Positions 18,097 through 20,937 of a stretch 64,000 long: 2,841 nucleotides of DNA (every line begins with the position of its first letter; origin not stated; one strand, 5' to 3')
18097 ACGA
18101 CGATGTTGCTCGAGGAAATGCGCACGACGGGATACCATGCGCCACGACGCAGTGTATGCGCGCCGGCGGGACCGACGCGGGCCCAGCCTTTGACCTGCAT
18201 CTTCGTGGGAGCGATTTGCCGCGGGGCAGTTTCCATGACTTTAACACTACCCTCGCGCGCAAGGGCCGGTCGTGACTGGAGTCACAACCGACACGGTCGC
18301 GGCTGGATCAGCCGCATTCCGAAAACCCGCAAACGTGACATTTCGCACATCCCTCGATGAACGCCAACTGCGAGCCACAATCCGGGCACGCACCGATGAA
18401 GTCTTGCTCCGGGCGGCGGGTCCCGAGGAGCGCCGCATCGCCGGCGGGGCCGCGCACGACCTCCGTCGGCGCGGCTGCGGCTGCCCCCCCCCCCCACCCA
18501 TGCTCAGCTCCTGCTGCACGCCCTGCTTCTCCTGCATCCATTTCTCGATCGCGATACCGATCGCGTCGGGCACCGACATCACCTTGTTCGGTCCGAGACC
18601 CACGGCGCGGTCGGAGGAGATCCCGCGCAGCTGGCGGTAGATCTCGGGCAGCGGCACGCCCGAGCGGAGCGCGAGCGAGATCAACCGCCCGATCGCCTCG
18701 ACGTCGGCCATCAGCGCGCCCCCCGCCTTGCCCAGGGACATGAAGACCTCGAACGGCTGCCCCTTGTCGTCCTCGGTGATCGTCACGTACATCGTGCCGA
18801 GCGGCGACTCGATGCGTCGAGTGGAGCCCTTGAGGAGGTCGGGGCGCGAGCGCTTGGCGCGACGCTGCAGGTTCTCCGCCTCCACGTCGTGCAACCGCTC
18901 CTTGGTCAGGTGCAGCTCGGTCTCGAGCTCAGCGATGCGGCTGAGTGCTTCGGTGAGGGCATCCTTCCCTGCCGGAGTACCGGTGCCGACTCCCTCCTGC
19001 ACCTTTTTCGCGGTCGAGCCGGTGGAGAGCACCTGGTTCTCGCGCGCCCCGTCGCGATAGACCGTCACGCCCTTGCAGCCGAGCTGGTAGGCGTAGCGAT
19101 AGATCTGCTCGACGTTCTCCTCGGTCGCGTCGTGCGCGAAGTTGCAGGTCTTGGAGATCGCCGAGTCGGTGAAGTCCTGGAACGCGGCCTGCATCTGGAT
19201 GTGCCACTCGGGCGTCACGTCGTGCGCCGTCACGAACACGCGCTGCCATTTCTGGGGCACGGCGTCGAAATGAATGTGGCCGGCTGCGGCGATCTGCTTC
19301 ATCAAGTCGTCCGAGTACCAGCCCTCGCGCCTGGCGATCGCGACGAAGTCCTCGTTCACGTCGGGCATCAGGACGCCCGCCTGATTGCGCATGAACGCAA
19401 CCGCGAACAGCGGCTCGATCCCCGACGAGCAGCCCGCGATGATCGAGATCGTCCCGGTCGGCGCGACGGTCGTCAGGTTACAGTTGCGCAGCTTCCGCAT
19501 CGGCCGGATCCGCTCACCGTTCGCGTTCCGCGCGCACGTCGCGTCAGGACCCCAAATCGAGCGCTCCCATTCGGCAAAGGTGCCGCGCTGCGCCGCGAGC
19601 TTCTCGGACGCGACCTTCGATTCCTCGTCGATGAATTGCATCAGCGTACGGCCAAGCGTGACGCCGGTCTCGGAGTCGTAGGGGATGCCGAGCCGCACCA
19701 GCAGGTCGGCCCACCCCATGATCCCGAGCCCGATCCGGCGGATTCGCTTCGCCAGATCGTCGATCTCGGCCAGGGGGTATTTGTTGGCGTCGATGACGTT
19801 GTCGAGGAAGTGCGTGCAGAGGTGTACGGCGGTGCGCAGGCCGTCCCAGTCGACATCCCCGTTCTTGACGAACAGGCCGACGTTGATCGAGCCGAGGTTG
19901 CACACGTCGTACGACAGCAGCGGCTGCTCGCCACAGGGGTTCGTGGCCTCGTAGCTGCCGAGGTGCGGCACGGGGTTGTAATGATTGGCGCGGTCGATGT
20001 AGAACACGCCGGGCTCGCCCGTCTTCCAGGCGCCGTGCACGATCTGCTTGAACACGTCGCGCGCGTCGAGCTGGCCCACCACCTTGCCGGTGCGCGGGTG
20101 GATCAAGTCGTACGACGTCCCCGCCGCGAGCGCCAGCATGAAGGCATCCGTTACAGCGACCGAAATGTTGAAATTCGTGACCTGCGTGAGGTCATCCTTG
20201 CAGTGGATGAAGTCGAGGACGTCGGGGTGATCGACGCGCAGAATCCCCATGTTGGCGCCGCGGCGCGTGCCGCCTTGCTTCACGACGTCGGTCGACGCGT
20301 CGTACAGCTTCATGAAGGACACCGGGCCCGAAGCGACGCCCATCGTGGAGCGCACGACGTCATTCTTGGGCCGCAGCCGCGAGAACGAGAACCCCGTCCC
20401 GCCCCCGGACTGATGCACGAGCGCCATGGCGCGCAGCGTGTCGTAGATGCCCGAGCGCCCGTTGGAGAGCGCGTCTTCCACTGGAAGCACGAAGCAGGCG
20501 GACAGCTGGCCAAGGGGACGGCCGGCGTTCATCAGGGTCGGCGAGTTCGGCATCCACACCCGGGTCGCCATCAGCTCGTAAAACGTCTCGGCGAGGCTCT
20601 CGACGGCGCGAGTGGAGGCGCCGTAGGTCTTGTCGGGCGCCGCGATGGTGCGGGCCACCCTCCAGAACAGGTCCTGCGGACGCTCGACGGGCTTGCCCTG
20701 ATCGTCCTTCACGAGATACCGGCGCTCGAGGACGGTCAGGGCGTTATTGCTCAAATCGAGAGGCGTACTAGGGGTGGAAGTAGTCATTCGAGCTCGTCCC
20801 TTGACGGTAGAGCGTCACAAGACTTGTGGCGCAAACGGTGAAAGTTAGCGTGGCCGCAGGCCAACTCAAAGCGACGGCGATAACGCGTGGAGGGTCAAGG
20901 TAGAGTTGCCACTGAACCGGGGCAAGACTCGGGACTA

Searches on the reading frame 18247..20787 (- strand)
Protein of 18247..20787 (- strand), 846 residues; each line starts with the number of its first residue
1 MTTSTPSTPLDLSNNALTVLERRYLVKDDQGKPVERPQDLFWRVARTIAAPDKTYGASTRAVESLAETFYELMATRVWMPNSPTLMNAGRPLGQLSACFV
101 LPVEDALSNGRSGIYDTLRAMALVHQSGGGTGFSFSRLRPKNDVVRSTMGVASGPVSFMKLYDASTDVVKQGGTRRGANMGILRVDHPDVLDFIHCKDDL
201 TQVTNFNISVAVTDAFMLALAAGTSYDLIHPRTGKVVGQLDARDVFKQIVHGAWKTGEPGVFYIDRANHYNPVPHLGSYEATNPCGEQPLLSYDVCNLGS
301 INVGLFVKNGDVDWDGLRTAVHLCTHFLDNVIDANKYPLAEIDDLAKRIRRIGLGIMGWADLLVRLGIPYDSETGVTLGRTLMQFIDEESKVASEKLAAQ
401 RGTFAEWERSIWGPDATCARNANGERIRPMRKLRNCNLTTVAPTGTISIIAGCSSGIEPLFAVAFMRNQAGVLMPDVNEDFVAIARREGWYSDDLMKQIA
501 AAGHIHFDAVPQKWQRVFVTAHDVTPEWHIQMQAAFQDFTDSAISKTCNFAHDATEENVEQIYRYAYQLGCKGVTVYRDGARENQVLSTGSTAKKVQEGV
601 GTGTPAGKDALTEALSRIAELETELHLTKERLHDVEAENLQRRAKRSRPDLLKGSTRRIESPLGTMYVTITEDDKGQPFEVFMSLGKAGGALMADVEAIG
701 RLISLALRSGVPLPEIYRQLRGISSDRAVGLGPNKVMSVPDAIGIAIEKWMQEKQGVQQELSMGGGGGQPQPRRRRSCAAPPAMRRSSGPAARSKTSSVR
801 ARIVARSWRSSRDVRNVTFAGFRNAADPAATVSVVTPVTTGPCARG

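Call 4: search_protein_families(library=pfam, proteins=[window:18247-20787:-], max_evalue=1)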
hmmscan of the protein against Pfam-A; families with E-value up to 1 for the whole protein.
window:18247-20787:- (846 aa): 4 families
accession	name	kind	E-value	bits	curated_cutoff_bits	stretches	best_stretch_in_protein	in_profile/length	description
PF02867.20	Ribonuc_red_lgC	-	1.9e-124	416.6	23.9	1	96-577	1-523/523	Ribonucleotide reductase, barrel domain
PF00317.26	Ribonuc_red_lgN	-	1.2e-24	86.5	28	1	11-93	2-77/77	Ribonucleotide reductase, all-alpha domain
PF12637.14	TSCPD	-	1.5e-18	67.3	22.8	1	664-749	14-86/88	TSCPD domain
PF19111.5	DUF5798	-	0.11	13.2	27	1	590-644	4-57/89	Family of unknown function (DUF5798)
